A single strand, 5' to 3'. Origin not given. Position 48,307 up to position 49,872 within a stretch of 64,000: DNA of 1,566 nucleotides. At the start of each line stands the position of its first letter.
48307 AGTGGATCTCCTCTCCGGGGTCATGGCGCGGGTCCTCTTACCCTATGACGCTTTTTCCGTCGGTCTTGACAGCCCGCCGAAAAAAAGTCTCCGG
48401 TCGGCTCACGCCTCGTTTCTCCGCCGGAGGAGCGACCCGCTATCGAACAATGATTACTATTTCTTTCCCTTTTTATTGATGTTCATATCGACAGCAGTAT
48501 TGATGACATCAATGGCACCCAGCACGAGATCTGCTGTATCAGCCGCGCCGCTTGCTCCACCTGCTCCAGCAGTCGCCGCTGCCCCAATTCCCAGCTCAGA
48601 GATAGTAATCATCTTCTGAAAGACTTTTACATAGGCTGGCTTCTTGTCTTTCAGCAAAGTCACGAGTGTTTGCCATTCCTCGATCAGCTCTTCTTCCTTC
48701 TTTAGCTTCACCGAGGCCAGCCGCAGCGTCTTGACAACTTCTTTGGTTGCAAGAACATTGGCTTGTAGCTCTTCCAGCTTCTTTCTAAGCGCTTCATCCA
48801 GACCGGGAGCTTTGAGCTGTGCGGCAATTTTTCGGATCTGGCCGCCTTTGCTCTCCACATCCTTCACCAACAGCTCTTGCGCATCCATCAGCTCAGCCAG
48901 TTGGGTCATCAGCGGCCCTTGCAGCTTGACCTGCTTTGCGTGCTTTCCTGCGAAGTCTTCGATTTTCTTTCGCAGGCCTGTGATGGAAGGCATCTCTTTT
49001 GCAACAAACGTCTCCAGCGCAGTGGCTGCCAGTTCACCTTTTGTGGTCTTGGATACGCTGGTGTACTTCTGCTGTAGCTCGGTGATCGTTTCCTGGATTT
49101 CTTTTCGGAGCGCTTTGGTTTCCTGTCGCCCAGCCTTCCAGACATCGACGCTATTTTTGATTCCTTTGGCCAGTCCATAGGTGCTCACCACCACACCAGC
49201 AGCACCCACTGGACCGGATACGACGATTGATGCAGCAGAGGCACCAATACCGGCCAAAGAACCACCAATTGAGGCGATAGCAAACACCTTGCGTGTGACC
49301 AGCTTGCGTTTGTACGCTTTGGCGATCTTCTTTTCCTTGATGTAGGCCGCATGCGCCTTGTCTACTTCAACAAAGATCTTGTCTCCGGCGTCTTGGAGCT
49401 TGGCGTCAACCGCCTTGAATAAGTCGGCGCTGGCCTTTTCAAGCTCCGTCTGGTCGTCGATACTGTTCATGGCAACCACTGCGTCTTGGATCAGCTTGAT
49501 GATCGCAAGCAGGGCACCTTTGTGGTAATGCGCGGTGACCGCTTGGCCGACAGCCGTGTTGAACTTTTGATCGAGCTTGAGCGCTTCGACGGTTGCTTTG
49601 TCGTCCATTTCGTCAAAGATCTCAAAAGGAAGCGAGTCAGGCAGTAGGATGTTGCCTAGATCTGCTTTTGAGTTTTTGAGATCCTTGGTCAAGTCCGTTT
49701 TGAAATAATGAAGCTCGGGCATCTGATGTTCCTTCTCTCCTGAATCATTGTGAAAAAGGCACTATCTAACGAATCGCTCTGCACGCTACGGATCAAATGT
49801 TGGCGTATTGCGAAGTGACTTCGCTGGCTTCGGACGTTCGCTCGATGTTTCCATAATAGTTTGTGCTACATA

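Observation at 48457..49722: Orphan helical protein with two glycine-zipper hydrophobic hairpins in an AT-rich islet: candidate pore-forming or membrane-remodelling effector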

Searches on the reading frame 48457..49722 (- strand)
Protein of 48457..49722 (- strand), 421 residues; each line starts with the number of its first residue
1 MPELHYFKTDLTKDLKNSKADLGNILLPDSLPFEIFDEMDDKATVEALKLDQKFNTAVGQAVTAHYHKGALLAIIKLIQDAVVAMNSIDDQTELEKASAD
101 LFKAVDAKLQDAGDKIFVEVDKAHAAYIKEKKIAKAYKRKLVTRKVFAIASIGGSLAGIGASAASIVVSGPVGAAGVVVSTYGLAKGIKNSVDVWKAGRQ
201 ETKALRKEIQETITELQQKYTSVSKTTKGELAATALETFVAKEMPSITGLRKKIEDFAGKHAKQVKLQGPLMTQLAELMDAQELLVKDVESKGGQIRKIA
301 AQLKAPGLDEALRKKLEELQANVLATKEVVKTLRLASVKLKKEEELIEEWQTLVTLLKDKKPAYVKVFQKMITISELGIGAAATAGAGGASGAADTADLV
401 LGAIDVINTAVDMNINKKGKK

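Call 3: search_protein_families(library=pfam, proteins=[window:48457-49722:-], max_evalue=10)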
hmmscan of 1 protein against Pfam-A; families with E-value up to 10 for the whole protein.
window:48457-49722:- (421 aa): 5 families
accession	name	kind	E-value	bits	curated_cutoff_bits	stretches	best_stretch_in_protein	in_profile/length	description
PF23220.1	HAT_Syf1_M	-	0.013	15.8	27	1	333-372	171-210/213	Pre-mRNA-splicing factor SYF1 middle HAT repeat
PF09365.15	DUF2461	-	0.11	12.8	22.8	1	194-281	110-201/208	Conserved hypothetical protein (DUF2461)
PF20270.3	CATRA-C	-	0.16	13.1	24.6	1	191-232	16-56/137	CASPASE and TPR Repeat-Associated C-terminal domain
PF06103.16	DUF948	-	2.3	8.9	37.2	1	231-304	5-78/89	Bacterial protein of unknown function (DUF948)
PF06657.18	Cep57_MT_bd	-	2.6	9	31.3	1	277-299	52-74/77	Centrosome microtubule-binding domain of Cep57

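Call 4: search_protein_families(library=ncbifam, proteins=[window:48457-49722:-], max_evalue=10)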
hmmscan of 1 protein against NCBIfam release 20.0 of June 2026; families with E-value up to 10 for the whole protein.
window:48457-49722:- (421 aa): 2 families
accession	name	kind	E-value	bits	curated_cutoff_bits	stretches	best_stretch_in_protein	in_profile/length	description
NF041416.1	halo_CC_star_2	equivalog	5.8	7.4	140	1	276-341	20-86/113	halo-CC-star protein HcsL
TIGR02473.1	flagell_FliJ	equivalog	7.8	6.9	50.45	1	247-353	7-118/141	flagellar export protein FliJ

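Call 5: search_solved_structures(query=window:48457-49722:-, max_evalue=10, show_alignments=2)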
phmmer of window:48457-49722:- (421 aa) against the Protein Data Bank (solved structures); distinct sequences matched with E-value up to 10: 6.
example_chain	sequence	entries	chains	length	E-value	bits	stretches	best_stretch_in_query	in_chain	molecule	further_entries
8ubg_A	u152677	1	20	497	0.098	15.1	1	308-391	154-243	DpHF19,Green fluorescent protein (Fragment)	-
3sgi_A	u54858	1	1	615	0.14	14.6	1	76-198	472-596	DNA ligase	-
6m33_B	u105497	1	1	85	1.8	10.9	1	375-414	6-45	Mitotic-spindle organizing protein 1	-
6x0u_A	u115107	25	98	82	1.8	10.9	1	375-414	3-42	Mitotic-spindle organizing protein 1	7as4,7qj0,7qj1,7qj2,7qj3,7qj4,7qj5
8a3k_UNK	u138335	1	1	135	3.4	10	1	203-321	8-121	sc-apCC-4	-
6l81_B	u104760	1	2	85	3.8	9.9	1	375-414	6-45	Mitotic-spindle organizing protein 1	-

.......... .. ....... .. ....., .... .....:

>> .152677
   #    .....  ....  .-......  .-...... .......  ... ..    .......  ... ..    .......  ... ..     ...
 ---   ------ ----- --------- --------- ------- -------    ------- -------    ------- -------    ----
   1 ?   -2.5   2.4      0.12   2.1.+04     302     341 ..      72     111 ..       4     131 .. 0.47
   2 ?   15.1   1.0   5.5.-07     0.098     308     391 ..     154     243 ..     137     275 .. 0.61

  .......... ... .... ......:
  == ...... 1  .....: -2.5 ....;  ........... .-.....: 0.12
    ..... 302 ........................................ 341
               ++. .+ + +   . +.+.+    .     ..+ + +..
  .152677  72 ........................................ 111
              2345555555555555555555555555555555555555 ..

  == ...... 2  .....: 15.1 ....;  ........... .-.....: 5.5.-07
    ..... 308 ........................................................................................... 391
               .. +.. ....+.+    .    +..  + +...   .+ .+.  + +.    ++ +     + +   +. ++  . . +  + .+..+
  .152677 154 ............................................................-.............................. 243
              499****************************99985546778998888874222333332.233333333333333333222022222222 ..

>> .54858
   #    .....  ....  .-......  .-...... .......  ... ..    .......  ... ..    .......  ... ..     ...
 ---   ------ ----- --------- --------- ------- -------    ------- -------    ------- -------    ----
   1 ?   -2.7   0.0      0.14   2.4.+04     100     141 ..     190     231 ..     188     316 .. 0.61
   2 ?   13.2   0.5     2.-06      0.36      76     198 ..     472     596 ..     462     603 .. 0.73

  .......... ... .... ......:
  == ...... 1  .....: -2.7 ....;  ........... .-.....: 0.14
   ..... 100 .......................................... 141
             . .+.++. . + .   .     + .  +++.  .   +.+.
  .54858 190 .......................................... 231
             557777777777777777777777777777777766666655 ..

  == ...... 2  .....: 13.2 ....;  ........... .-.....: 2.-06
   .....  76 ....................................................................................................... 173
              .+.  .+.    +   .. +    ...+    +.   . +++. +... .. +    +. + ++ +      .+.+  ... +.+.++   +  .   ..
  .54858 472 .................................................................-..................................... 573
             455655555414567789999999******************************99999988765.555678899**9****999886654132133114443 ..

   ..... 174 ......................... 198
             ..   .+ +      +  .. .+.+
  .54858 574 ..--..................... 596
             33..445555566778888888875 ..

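Call 6: find_homologous_proteins(query=window:48457-49722:-, max_evalue=0.001)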
Query window:48457-49722:- (421 aa): 1 proteins with E <= 0.001 among 8000 candidates.
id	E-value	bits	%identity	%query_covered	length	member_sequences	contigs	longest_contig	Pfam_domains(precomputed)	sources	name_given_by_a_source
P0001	4.3e-236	801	92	100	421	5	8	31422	-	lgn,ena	-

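Call 7: search_protein_families(library=phrogs, proteins=[window:48457-49722:-], max_evalue=1)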
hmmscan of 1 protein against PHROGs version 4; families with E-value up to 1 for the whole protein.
window:48457-49722:- (421 aa): 2 families
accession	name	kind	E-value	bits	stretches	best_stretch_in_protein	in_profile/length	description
phrog_36929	-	unknown function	0.17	13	1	312-366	16-68/73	-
phrog_5162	-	unknown function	0.49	11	0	87-134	134-181/201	-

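Call 8: search_protein_families(library=padloc, proteins=[window:48457-49722:-], max_evalue=1)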
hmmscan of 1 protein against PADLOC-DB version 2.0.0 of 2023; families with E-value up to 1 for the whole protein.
window:48457-49722:- (421 aa): 3 families
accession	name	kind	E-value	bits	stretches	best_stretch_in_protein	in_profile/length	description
PDLC03841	LeoBC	-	0.0008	16.6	1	89-313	395-584/601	-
PDLC03958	SngA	-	0.0011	16.7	1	89-344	262-421/528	-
PDLC03859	LmuB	-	0.029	11.6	1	199-359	299-456/611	-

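Call 11: find_encoding_contigs(protein=P0001, flank=10000, max_places=8)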
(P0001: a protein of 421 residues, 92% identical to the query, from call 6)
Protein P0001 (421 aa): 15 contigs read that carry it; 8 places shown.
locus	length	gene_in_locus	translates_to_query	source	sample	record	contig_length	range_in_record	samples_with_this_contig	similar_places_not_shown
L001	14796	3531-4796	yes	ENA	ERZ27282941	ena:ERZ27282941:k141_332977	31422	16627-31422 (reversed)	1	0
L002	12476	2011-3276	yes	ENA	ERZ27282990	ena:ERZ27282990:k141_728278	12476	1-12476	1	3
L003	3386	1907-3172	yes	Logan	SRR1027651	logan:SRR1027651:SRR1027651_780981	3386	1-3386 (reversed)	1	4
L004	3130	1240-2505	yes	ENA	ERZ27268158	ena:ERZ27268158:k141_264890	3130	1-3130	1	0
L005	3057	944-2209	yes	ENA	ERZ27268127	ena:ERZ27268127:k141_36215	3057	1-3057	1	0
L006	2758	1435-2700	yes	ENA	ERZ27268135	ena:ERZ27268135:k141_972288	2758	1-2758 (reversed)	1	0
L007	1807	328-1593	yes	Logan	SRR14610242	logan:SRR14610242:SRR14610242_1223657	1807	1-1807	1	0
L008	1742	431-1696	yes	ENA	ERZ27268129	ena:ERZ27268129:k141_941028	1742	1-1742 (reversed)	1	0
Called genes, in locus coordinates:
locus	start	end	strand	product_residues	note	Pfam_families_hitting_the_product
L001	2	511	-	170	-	?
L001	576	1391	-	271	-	-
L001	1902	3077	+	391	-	PF06925:MGDG_synth, PF02350:Epimerase_2 (weak), PF04101:Glyco_tran_28_C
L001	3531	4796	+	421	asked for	-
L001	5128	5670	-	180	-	-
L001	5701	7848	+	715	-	-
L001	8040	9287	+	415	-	PF07690:MFS_1, PF00083:Sugar_tr, PF07690:MFS_1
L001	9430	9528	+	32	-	-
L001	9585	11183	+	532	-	PF00732:GMC_oxred_N, PF05199:GMC_oxred_C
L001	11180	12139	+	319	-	PF01408:GFO_IDH_MocA, PF03447:NAD_binding_3 (weak), PF22725:GFO_IDH_MocA_C3, PF02894:GFO_IDH_MocA_C (weak)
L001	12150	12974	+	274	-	-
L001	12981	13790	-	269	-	PF01522:Polysacc_deac_1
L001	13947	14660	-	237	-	PF00069:Pkinase, PF07714:PK_Tyr_Ser-Thr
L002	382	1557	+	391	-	PF06925:MGDG_synth, PF02350:Epimerase_2 (weak), PF04101:Glyco_tran_28_C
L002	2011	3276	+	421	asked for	-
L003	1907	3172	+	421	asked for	-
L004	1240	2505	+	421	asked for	-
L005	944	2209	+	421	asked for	-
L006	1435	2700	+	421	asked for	-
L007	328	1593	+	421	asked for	-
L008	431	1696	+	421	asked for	-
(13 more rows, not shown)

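Call 15: find_related_loci(query=window:48457-49722:-, collection=genome_contigs, flank=10000)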
Query window:48457-49722:- (421 aa) in genome_contigs; peptide patterns used: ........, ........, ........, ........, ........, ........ (x = any residue, [..] = any of these).
37 stretches matched a pattern, but none encodes a relative of the query by tblastn (E <= 1e-3).

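Call 17: predict_structure(protein=window:48457-49722:-)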
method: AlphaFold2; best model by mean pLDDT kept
length: 421 residues; sequences in the alignment: 1
mean_pLDDT: 49.3   pTM: 0.32
mean pLDDT of the five models: 49.3, 46.1, 44.9, 43.2, 42.0
residues with pLDDT >= 90: 0; 70-90: 19; 50-70: 211; < 50: 191
segments of 3 or more residues with pLDDT < 50: 1-45, 133-189, 228-230, 265-276, 278-283, 303-306, 358-369, 379-383, 410-421
pLDDT, mean of each block of 10 residues (from residue 1): 30 34 30 33 47 55 55 64 71 69 67 63 59 39 28 27 25 31 45 57 60 58 52 53 56 60 49 48 47 52 51 54 51 52 53 51 47 51 48 56 52 41 28
secondary structure, 60 per line:
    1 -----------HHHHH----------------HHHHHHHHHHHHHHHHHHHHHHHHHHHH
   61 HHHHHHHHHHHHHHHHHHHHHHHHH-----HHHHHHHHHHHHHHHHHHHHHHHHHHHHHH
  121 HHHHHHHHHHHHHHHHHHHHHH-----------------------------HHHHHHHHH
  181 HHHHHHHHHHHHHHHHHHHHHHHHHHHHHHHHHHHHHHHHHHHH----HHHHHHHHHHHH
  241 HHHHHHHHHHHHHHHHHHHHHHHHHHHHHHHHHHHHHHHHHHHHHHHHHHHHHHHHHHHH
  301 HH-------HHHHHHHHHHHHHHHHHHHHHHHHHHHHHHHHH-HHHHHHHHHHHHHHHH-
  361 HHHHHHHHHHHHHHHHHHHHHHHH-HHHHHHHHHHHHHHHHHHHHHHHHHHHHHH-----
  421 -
elements in order: H12-16 H33-85 H91-142 H172-224 H229-302 H310-342 H344-359 H361-384 H386-415

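Call 18: search_protein_representatives(protein=window:48457-49722:-)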
Query: 421 residues. Proteins with E-value up to 0.001 (for the whole library): 15; up to 1e-10: 4; up to 1e-30: 3. The best 15 are listed.
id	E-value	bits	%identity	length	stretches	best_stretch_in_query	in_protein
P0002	3.1e-42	161.6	29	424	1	1-418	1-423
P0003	1.1e-34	136.7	91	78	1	344-421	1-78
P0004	3.3e-33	131.8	29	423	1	3-387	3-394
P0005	8.6e-11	58.1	25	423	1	99-399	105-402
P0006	8.2e-10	54.9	30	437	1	62-399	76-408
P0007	7.9e-08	48.3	23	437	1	28-411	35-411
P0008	1.3e-07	47.6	24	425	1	99-418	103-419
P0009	1.5e-07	47.5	26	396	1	9-386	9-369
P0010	3.2e-07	46.4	28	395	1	16-399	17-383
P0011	4.8e-06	42.5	27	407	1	9-399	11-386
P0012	3.5e-05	39.7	28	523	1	81-412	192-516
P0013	5.7e-05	38.9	28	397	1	139-384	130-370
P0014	1.1e-04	38.0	32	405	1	30-392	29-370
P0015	1.3e-04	37.8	26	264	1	212-384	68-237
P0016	6.7e-04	35.4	27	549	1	144-401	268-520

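Call 22: search_solved_structures(query=A1, max_evalue=10, show_alignments=2)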
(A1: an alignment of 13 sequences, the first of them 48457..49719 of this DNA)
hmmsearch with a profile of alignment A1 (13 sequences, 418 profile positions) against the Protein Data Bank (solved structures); distinct sequences matched with E-value up to 10: 138 (the best 60 are shown).
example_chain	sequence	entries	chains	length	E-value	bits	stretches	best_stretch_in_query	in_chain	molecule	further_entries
8qad_A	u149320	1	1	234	8.6e-06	28.2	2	248-351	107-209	sc-apCC-6-LLIA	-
9r1o_A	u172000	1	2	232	6.4e-05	25.4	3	248-337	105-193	sc-apCC-6-DPH-NR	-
8qaf_A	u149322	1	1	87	0.00093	21.5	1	257-338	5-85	sc-apCC-8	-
8qae_A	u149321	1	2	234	0.003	19.8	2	258-343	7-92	sc-apCC-6-SLLA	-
9tqb_F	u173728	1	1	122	0.008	18.4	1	226-334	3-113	SNAPIN protein homolog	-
7jh7_F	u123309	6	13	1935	0.014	17.6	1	241-361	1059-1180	Myosin-7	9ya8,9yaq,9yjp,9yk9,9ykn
5jsb_B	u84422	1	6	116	0.016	17.5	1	197-296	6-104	Mcl-1 inhibitor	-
6fsa_A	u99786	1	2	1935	0.016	17.5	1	241-361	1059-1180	Myosin-7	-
8enc_M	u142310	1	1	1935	0.017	17.4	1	241-361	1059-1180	Myosin-7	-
9tpj_A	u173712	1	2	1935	0.017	17.4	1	241-361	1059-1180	Myosin-7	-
5tby_A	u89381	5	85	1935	0.017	17.4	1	241-361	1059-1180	Myosin-7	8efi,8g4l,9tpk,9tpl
8q6t_A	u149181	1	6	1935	0.018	17.3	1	241-361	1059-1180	Myosin-7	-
9y5f_B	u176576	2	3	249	0.028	16.6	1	251-352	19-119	sc-t-SNARE-5.s.8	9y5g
8oyv_A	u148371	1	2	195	0.031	16.5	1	295-397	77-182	De novo designed soluble Claudin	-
7saf_A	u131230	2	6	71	0.031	16.5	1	52-112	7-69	General control transcription factor GCN4/M protein chimera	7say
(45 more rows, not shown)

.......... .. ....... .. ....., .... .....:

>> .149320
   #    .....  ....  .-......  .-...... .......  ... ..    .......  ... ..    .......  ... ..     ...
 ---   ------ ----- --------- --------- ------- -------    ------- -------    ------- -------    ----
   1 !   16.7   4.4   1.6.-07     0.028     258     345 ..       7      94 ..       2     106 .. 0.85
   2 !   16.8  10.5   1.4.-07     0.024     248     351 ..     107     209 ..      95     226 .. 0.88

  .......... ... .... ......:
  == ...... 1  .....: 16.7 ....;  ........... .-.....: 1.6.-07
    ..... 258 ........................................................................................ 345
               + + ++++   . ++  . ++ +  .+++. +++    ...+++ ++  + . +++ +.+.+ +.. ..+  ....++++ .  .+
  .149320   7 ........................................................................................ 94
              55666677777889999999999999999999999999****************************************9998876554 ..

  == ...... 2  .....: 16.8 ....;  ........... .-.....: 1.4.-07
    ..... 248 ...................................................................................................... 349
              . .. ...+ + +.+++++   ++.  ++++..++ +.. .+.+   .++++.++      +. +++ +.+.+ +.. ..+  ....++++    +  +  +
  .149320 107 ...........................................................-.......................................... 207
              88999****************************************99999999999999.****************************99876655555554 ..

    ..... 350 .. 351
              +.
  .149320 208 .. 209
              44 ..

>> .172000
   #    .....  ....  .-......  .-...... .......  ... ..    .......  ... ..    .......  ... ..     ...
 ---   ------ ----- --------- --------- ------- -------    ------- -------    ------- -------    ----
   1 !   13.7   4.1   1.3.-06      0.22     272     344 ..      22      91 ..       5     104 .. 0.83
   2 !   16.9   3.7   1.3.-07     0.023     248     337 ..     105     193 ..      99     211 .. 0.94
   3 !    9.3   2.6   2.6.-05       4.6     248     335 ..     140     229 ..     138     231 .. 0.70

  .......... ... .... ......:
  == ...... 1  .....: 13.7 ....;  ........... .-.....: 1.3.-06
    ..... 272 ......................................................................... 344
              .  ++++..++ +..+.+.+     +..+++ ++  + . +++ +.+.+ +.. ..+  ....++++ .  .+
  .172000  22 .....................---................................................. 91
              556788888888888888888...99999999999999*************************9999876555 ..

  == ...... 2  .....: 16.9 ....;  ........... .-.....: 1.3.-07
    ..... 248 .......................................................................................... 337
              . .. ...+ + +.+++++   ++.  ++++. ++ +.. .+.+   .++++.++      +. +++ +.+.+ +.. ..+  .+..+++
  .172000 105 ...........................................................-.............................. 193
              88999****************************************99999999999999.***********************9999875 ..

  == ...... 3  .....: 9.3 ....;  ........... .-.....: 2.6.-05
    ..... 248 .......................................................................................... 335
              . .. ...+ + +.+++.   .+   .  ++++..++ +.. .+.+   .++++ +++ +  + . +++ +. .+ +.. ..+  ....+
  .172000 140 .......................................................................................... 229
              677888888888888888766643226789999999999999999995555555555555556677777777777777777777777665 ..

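Call 23: find_homologous_proteins(query=A1, max_evalue=0.001)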
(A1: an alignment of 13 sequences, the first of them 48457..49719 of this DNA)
Query A1 (13 sequences) (420 aa, profile of the alignment): 2 proteins with E <= 0.001 among 8000 candidates.
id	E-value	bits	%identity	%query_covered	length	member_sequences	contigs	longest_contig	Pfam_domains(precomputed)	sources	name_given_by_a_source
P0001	3.8e-139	482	92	100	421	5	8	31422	-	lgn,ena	-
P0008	2.4e-125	437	22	68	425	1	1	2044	PF25764.2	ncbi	-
